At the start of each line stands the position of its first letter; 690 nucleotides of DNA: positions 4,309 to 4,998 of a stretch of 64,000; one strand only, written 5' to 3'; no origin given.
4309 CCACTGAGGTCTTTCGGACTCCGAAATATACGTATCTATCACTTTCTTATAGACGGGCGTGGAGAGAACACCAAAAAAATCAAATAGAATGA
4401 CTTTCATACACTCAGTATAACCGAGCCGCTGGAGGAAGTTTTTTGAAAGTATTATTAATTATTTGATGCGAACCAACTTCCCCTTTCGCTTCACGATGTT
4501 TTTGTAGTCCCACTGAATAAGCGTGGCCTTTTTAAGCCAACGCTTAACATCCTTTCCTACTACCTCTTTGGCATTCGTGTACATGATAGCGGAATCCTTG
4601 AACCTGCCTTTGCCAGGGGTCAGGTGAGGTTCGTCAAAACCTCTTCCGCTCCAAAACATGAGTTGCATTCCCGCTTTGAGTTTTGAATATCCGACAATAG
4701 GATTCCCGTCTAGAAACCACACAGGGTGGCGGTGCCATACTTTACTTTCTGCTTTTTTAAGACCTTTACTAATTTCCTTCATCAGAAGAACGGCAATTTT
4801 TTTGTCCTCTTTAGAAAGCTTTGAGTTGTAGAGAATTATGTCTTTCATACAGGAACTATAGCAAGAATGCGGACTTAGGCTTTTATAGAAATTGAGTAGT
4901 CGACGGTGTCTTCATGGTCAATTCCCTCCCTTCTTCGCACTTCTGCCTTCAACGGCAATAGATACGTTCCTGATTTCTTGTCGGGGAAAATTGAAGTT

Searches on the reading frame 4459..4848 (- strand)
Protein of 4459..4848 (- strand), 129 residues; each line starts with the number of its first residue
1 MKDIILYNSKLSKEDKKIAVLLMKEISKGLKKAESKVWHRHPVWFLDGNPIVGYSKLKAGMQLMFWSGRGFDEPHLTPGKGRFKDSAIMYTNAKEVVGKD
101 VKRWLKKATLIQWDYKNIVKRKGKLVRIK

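Call 86: search_protein_families(library=pfam, proteins=[window:4459-4848:-], max_evalue=0.001)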
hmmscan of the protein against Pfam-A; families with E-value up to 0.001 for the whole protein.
window:4459-4848:- (129 aa): 1 family
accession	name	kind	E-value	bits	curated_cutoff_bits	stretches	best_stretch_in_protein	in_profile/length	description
PF08818.16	DUF1801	-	9.1e-05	23.2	27.2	1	20-108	6-84/85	Domain of unknown function (DU1801)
